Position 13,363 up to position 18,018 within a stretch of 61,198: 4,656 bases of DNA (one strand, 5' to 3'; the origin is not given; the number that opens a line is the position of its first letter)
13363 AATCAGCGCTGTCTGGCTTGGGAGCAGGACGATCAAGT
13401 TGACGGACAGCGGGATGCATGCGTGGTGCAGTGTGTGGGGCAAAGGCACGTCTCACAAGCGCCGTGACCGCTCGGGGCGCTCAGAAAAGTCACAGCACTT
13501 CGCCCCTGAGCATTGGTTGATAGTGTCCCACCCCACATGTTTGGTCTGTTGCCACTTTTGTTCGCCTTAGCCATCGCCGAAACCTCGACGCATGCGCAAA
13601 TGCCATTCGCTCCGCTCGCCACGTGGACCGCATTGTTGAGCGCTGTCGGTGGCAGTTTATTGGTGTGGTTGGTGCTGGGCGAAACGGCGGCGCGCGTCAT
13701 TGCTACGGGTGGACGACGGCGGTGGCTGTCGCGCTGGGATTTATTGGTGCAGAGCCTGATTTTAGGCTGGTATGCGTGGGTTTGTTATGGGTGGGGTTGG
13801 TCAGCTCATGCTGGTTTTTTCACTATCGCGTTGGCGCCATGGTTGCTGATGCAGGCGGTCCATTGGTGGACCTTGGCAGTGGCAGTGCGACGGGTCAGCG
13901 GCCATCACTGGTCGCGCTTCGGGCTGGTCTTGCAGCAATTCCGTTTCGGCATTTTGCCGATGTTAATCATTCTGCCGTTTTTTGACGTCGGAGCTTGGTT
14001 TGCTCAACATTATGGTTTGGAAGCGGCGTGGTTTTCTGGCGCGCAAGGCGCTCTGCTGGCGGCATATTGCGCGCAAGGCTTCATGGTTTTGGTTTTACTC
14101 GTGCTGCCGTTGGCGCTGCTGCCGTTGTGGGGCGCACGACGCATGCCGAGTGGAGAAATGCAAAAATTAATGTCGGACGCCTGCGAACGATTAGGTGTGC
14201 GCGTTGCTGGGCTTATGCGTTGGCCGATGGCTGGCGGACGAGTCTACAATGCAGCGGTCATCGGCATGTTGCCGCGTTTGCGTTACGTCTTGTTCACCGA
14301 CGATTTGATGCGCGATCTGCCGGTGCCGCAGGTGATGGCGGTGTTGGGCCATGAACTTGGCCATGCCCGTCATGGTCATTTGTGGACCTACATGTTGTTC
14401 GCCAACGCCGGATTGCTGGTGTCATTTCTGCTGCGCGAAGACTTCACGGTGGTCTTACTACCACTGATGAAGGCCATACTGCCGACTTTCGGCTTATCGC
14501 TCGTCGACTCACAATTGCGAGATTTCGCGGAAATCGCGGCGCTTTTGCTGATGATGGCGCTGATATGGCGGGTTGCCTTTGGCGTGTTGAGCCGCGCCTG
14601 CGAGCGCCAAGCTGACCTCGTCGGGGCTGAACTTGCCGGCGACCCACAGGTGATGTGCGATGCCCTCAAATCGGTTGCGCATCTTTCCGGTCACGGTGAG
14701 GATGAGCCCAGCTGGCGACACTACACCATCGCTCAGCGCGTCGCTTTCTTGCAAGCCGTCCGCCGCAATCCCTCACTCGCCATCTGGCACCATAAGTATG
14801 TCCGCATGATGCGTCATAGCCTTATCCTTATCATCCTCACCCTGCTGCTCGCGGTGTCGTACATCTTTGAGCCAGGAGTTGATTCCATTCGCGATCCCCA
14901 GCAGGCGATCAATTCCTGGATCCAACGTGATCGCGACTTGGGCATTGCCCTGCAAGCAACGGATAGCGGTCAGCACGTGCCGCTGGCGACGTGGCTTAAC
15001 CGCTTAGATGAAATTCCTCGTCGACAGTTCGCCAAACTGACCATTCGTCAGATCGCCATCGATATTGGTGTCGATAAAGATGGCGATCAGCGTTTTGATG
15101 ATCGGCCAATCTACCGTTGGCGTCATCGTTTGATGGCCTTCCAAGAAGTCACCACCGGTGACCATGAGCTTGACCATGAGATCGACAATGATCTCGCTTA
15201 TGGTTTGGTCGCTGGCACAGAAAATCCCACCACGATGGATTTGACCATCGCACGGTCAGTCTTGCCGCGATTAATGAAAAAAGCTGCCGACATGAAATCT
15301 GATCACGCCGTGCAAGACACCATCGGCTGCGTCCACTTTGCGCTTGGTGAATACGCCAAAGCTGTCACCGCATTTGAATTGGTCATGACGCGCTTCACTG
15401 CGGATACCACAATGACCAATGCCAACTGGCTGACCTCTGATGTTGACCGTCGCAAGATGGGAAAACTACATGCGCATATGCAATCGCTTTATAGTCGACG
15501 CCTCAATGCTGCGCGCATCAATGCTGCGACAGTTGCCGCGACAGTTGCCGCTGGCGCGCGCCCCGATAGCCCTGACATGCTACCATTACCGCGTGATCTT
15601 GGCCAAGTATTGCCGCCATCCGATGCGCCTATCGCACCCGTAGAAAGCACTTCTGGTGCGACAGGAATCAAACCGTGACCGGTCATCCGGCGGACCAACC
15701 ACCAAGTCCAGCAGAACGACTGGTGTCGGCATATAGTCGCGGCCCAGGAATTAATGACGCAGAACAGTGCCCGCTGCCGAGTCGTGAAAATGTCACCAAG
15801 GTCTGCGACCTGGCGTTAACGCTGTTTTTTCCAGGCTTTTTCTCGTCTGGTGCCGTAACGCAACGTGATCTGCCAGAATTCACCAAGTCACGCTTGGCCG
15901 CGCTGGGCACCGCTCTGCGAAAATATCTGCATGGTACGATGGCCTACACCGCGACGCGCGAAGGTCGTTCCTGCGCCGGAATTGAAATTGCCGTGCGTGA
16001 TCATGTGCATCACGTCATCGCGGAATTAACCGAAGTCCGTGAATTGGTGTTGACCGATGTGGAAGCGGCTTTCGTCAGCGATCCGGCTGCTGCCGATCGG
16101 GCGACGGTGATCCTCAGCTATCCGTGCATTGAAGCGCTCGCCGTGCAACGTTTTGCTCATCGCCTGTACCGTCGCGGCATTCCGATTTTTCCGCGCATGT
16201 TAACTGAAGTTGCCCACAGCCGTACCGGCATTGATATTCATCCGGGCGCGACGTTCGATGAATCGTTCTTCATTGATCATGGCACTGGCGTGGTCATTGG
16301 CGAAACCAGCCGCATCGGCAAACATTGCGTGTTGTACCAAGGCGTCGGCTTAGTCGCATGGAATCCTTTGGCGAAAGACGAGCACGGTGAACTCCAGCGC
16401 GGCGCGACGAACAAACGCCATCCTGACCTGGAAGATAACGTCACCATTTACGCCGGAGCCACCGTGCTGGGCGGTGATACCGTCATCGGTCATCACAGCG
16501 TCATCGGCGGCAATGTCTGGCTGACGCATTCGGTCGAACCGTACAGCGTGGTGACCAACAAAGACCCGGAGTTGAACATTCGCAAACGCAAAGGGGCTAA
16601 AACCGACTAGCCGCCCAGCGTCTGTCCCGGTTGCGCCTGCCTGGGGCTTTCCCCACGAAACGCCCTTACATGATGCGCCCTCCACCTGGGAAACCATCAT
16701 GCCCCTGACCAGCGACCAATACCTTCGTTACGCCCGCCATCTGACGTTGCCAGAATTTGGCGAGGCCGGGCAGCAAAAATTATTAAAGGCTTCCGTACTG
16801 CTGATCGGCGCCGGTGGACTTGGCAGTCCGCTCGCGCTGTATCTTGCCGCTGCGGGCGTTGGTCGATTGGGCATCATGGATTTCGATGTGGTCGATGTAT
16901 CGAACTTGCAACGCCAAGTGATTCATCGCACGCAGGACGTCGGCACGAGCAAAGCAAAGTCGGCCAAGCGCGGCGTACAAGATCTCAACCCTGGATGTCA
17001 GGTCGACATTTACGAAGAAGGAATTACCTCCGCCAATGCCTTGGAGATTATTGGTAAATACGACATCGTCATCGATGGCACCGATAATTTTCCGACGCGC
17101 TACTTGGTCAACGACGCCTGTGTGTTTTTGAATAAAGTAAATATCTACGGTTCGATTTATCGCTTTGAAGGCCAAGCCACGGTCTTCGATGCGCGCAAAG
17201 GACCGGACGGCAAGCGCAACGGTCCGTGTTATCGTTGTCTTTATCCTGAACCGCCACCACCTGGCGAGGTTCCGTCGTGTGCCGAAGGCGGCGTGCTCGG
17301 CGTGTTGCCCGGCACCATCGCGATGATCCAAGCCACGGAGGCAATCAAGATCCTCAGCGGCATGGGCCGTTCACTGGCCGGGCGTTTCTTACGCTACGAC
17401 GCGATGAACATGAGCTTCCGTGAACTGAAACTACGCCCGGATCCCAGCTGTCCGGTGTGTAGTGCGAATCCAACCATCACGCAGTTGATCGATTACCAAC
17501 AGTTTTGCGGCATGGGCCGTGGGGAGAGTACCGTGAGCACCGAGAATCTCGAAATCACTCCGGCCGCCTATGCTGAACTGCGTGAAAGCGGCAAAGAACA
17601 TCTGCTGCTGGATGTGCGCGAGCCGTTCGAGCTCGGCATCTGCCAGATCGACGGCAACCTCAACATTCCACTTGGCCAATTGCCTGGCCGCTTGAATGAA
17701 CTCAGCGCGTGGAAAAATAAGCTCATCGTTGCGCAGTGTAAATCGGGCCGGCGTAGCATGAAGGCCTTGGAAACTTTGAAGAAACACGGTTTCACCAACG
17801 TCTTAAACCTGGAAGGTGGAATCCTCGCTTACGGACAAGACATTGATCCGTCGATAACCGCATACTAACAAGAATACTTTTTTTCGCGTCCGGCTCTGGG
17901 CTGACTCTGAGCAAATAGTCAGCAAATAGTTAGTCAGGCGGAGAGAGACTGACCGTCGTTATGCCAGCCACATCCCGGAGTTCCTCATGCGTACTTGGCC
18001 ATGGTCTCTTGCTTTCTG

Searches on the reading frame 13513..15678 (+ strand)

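Call 8: search_protein_families(library=pfam, proteins=[window:13513-15678:+], max_evalue=0.001)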
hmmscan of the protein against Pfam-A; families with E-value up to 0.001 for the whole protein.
window:13513-15678:+ (721 aa): 1 family
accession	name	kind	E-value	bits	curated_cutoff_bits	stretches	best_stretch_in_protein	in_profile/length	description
PF01435.24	Peptidase_M48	-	5.5e-16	59.4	20.3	1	243-399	34-166/186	Peptidase family M48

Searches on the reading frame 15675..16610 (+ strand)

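Call 8: search_protein_families(library=pfam, proteins=[window:15675-16610:+], max_evalue=0.001)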
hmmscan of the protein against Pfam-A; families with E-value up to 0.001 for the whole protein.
window:15675-16610:+ (311 aa): 1 family
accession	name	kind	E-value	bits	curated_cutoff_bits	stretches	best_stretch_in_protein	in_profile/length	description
PF00132.30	Hexapep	-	1.4e-05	25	27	0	252-284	4-35/36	Bacterial transferase hexapeptide (six repeats)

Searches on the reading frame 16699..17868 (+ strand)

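Call 8: search_protein_families(library=pfam, proteins=[window:16699-17868:+], max_evalue=0.001)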
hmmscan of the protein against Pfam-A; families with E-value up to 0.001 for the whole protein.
window:16699-17868:+ (389 aa): 2 families
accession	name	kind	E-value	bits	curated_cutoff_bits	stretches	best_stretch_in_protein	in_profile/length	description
PF00899.27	ThiF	-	9.5e-85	284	28.1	1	11-253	1-238/238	ThiF family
PF00581.25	Rhodanese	-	5.7e-13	49.6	22.2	1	288-378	2-99/102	Rhodanese-like domain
